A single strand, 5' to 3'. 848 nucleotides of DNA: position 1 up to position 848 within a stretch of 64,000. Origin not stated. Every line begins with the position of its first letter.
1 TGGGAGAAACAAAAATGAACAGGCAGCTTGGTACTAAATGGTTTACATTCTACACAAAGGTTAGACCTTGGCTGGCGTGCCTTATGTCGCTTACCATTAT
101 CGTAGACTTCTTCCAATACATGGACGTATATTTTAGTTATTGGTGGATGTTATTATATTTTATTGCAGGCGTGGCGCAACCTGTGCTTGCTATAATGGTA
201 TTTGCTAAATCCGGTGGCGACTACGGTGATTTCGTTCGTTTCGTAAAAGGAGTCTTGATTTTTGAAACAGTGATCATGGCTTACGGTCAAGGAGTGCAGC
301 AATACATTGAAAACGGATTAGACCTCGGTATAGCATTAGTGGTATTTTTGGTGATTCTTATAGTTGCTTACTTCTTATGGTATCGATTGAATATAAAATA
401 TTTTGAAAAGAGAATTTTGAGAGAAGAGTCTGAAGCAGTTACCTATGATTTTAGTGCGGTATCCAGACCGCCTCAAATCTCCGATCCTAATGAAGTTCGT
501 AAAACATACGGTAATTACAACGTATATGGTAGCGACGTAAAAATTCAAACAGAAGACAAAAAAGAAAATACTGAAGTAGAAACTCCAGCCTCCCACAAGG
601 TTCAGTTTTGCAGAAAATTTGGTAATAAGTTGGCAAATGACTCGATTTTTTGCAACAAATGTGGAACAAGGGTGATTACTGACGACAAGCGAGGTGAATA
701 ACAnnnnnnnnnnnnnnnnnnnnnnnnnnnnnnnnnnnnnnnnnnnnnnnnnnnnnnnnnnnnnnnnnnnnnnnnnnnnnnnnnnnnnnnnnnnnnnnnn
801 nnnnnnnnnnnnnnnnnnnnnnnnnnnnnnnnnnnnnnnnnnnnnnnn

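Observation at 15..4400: Operon of four membrane-anchored zinc-ribbon proteins with no enzymatic domain: candidate uncharacterised system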

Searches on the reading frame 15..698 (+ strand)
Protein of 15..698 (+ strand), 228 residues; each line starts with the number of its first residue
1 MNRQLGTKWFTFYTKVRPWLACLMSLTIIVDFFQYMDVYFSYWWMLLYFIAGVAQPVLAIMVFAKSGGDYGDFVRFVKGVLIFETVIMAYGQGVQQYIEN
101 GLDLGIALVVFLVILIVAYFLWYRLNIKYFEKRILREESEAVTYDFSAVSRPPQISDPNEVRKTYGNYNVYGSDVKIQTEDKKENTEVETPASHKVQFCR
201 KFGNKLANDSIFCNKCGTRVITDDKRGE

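Call 3: search_protein_families(library=pfam, proteins=[window:15-698:+], max_evalue=1)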
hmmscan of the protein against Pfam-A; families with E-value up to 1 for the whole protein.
window:15-698:+ (228 aa): 8 families
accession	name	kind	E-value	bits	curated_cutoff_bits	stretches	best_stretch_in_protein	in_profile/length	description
PF13240.11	Zn_Ribbon_1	-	0.024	14.9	25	1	203-219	6-22/23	zinc-ribbon domain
PF04828.22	GFA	-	0.037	14.5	24.3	1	172-225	35-86/115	Glutathione-dependent formaldehyde-activating enzyme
PF15176.11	LRR19-TM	-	0.044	14.3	27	1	106-157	25-74/115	Leucine-rich repeat family 19 TM domain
PF12773.13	DZR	-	0.073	13.7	27.3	1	199-220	1-22/45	Double zinc ribbon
PF14221.11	DUF4330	-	0.13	12.8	27.6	1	100-180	15-95/167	Domain of unknown function (DUF4330)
PF19168.5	DUF5850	-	0.2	12.5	25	1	109-206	3-100/171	Family of unknown function (DUF5850)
PF13248.11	Zn_ribbon_3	-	0.29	11.1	27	1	203-219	9-25/26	zinc-ribbon domain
PF11346.13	DUF3149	-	0.85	9.7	23.2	1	107-123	14-30/40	Protein of unknown function (DUF3149)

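Call 4: search_protein_families(library=ncbifam, proteins=[window:15-698:+], max_evalue=1)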
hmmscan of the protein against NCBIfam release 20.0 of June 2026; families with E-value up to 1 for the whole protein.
window:15-698:+ (228 aa): 0 families

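Call 8: search_protein_families(library=padloc, proteins=[window:15-698:+], max_evalue=1)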
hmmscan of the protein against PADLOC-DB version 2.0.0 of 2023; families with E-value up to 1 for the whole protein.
window:15-698:+ (228 aa): 0 families

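Call 9: search_protein_families(library=phrogs, proteins=[window:15-698:+], max_evalue=1)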
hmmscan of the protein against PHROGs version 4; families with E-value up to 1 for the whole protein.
window:15-698:+ (228 aa): 7 families
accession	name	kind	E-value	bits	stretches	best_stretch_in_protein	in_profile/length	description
phrog_1486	-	moron, auxiliary metabolic gene and host takeover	0.014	16.6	1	90-136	26-72/130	membrane protein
phrog_2546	-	unknown function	0.044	15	1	198-224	2-28/180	-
phrog_21525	-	unknown function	0.071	14.6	1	200-224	83-107/108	-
phrog_38469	-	unknown function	0.16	12.7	1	169-219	185-236/272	-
phrog_10714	-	unknown function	0.23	12.7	1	187-220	66-99/109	-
phrog_16020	-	unknown function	0.33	12.2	0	109-127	7-25/49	-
phrog_22112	-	unknown function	0.35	12.3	0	189-209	61-80/80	-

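Call 79: search_protein_representatives(protein=window:15-698:+)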
Query: 228 residues. Proteins with E-value up to 0.001 (for the whole library): 275; up to 1e-10: 133; up to 1e-30: 58. The best 150 are listed.
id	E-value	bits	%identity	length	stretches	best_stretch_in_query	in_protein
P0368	1.5e-116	404.4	77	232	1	1-228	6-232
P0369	3.2e-70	252.8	49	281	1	1-228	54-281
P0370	5.9e-70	251.9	52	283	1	1-223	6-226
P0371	5.2e-65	235.8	54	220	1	1-221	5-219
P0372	1.2e-64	234.6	57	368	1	1-184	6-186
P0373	2.2e-62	227.2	59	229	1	45-222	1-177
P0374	4.6e-62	226.1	55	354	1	1-222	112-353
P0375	5.8e-58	212.7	62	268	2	1-134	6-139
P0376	1.4e-55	204.9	48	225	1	2-222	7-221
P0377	1.4e-55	204.9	64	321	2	3-134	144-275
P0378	1.7e-55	204.6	56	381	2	1-140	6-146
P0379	3.5e-55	203.6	51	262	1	1-220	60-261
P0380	8.3e-54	199.1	55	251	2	1-138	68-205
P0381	3.7e-53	197.0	45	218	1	1-220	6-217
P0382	6.5e-53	196.2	45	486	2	1-191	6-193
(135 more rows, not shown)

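Call 86: find_encoding_contigs(protein=P0368, flank=8000, max_places=4)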
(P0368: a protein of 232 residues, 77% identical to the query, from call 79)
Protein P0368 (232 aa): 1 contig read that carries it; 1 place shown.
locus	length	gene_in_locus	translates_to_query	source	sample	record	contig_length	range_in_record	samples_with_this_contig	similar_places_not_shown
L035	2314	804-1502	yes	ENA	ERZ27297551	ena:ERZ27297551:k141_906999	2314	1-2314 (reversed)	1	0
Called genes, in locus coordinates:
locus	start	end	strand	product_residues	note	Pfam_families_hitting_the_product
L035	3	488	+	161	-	?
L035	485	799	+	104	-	PF13240:Zn_Ribbon_1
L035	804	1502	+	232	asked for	PF13248:Zn_ribbon_3 (faint), PF13240:Zn_Ribbon_1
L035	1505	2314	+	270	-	?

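Call 91: search_protein_families(library=pfam, proteins=[L035:18-485:+], max_evalue=0.001)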
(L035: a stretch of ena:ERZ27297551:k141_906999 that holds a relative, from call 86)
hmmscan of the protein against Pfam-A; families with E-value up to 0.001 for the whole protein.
L035:18-485:+ (156 aa): 1 family
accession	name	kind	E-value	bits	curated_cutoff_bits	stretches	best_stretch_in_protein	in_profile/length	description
PF13240.11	Zn_Ribbon_1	-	4.6e-07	29.9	25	1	127-148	1-22/23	zinc-ribbon domain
